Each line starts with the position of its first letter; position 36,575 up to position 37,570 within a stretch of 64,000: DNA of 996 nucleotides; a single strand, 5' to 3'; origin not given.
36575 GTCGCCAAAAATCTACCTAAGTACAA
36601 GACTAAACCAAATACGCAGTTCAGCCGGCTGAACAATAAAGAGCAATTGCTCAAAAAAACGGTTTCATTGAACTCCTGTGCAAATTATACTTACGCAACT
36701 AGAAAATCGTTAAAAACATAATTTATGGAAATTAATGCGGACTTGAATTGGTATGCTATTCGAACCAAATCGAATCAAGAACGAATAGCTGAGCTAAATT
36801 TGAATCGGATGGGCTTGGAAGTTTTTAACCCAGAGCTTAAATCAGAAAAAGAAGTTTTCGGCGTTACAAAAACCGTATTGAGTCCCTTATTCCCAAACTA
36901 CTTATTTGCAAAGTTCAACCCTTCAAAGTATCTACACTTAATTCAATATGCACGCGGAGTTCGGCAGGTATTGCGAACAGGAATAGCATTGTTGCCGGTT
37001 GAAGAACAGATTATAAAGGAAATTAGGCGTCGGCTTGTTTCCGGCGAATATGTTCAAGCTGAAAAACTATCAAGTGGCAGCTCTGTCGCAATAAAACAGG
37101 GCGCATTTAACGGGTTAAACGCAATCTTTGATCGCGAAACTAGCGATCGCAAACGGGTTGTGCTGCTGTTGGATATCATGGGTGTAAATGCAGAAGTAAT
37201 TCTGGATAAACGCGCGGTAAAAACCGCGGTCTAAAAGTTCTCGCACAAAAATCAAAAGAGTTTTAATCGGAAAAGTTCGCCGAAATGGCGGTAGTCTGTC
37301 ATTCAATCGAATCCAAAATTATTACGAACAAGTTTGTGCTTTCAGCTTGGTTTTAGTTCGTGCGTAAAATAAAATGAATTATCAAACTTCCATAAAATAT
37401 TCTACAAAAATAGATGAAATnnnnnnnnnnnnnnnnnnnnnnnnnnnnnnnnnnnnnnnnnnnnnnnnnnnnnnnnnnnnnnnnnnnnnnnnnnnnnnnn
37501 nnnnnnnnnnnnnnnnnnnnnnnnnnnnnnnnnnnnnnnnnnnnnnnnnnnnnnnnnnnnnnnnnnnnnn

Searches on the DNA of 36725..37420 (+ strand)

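Call 65: search_rna_families(source=window, start=37200, end=37420, threshold=evalue, max_evalue=10, show_alignments=2)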
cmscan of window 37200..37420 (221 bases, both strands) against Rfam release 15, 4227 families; matches with E-value up to 10: 4.
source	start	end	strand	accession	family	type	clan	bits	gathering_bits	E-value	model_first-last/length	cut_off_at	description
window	37301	37372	-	RF01181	snR77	Gene; snRNA; snoRNA; CD-box;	CL00057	14.6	50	8.2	1-83/83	no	Small nucleolar RNA snR77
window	37208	37230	+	RF02621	BSnc120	Gene; sRNA;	-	13.2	114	4.2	13-35/88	no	Brucella sRNA 120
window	37345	37420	+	RF00842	MIR403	Gene; miRNA;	-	13.1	70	6.1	1-76/115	3'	MIR403 microRNA precursor family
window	37334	37420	+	RF02576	tsr1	Gene; sRNA;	-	8.5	235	2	1-87/657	3'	tsr1 small RNA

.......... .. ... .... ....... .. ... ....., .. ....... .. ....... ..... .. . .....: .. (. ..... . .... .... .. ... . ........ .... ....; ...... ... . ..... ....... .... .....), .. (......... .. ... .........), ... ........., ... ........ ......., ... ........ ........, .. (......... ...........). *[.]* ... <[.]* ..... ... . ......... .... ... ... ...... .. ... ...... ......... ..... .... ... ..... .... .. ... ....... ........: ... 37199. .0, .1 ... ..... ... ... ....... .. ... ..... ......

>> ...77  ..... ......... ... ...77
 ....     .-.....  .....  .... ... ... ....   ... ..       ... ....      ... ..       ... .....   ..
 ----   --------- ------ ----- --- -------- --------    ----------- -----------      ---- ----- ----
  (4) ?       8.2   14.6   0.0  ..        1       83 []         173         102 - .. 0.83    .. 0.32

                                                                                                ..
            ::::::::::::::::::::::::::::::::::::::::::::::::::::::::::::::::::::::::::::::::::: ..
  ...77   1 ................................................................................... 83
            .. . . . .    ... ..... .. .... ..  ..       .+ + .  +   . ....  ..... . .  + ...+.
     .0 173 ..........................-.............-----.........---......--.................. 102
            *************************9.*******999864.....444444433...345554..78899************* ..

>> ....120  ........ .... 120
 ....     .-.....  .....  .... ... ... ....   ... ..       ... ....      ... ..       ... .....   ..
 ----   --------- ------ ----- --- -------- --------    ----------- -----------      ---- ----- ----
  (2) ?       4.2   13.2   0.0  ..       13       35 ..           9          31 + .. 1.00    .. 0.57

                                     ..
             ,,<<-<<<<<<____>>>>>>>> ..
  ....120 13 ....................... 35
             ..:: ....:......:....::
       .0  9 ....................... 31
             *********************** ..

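Call 90: search_rna_families(sources=[L038, L069, L036, L024, L057, L088, L071, L043, L001, L094], threshold=evalue, max_evalue=10)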
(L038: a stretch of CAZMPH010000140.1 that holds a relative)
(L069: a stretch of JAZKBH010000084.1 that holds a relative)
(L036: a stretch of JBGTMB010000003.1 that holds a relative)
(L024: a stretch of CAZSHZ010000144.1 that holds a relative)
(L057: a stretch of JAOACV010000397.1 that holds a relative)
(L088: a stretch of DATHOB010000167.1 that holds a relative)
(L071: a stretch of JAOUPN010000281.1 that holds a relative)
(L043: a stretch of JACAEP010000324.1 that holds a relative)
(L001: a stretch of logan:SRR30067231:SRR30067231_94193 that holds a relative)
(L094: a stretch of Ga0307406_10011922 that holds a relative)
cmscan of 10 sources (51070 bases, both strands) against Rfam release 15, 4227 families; matches with E-value up to 10: 10.
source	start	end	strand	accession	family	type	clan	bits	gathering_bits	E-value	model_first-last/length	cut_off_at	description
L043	208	291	+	RF00005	tRNA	Gene; tRNA;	CL00001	50.5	29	5.8e-08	1-71/71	no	tRNA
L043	7268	7350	+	RF02790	sodF_sRNA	Gene; sRNA;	-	27.2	46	3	1-90/90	no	sodF sRNA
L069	1133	1274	-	RF04164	MIR1507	Gene; miRNA;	-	27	73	0.049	1-107/107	no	MIR1507 microRNA precursor family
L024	4526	4553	-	RF02795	Pab91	Gene; snRNA; snoRNA; HACA-box;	-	25.7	71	1.3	1-57/57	no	Pab91 RNA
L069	1140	1268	-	RF03792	MIR6462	Gene; miRNA;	-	24.1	96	6.1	1-119/119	no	MIR6462 microRNA precursor family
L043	240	336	+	RF00627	P15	Gene;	-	22.9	70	1.2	1-119/119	no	Pseudomonas sRNA P15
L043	311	339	-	RF00627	P15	Gene;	-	21.4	70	2.9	91-119/119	no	Pseudomonas sRNA P15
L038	4580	4622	+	RF01707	JUMPstart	Cis-reg;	-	19.7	35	9.5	1-38/38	no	JUMPstart RNA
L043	868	914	+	RF01704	Glutamine-II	Cis-reg; riboswitch;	-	17.5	33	6.4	1-60/60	no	Glutamine-II riboswitch aptamer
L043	289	376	-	RF02225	sX6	Gene; sRNA;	-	16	40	5.6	252-340/342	no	Proteobacterial sRNA sX6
